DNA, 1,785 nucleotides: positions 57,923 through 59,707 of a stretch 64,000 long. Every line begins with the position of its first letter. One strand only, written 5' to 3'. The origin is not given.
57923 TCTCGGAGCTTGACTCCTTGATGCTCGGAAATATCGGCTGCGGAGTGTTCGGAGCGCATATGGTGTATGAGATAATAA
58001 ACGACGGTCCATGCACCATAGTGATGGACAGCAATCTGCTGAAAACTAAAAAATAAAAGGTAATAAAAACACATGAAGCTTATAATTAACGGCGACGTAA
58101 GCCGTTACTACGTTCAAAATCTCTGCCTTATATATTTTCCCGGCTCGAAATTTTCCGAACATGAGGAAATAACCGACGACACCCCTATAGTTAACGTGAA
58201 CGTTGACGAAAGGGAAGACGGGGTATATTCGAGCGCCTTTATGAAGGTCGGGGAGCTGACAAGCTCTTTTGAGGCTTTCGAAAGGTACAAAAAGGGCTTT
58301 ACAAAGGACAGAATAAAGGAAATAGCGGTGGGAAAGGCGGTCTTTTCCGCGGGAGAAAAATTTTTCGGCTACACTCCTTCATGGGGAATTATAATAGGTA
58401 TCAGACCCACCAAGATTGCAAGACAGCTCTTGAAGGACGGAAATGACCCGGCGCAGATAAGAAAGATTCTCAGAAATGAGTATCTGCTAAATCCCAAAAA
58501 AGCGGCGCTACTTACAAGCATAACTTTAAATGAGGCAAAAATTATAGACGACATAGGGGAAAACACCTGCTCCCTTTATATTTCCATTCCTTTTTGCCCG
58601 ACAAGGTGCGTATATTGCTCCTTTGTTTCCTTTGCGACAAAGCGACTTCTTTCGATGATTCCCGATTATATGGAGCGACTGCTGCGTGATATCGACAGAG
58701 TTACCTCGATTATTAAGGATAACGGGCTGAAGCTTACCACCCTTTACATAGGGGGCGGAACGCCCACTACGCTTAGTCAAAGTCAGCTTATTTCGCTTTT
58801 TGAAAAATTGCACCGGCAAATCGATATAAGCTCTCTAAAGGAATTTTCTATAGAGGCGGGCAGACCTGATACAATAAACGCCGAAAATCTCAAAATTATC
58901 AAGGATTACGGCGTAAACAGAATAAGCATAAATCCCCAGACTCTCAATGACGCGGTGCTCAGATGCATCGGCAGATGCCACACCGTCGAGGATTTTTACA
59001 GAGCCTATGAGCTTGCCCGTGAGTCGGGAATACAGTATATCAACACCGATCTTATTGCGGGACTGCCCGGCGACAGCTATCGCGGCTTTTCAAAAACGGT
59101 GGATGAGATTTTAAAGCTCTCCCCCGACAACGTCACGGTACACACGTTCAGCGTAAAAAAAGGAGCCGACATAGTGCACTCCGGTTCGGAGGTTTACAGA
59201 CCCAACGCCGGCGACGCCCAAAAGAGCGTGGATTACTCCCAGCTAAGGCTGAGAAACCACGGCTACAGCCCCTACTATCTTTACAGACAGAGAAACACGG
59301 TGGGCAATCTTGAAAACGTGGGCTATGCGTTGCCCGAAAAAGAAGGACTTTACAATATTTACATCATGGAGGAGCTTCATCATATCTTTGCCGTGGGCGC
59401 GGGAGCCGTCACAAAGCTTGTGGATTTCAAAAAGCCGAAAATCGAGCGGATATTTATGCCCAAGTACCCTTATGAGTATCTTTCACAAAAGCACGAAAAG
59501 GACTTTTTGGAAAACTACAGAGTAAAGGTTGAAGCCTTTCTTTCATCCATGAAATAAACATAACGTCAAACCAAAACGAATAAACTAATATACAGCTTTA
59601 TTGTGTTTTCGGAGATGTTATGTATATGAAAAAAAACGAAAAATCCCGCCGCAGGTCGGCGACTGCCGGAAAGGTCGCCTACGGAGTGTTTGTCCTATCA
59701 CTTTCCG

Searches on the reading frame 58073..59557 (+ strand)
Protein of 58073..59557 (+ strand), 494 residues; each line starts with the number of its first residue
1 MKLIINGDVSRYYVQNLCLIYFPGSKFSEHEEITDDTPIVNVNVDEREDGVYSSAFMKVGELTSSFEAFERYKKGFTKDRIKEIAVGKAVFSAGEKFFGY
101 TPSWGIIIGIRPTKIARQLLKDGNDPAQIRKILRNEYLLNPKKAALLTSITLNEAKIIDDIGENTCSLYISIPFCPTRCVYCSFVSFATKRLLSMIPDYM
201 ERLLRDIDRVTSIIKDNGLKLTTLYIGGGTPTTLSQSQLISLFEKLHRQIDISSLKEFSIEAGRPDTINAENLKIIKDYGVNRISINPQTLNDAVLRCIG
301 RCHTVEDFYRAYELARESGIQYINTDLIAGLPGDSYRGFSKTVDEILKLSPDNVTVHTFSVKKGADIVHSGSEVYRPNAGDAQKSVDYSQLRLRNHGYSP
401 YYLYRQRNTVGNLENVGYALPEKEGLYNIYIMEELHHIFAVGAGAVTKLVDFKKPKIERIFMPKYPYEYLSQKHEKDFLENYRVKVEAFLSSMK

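Call 49: find_encoding_contigs(protein=window:58073-59557:+, flank=10000, max_places=1)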
Protein window:58073-59557:+ (494 aa): 19 contigs read that carry it; 1 place shown.
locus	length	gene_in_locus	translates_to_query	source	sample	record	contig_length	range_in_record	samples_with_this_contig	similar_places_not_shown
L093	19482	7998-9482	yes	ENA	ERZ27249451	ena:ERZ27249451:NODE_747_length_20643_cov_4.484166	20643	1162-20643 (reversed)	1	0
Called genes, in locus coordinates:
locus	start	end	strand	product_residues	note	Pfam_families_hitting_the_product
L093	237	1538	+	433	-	PF07949:YbbR (faint)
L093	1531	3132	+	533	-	PF01266:DAO (faint), PF21688:FAD-depend_C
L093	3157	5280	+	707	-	PF01368:DHH, PF02272:DHHA1, PF17768:RecJ_OB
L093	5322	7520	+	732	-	PF01966:HD, PF13328:HD_4, PF04607:RelA_SpoT, PF02824:TGS, PF19296:RelA_AH, PF28438:RelA_RIS, PF13291:ACT_4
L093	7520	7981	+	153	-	PF02580:Tyr_Deacylase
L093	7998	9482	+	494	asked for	PF04055:Radical_SAM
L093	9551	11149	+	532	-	PF01943:Polysacc_synt, PF03023:MurJ, PF13440:Polysacc_synt_3 (faint), PF01554:MatE (weak)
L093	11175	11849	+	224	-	PF03819:MazG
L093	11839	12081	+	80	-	PF01479:S4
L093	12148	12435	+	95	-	PF07873:YabP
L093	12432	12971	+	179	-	PF09578:Spore_YabQ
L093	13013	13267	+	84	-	PF04977:DivIC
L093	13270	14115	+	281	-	PF05681:Fumerase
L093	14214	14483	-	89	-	PF12116:SpoIIID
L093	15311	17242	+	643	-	PF07973:tRNA_SAD, PF00587:tRNA-synt_2b, PF03129:HGTP_anticodon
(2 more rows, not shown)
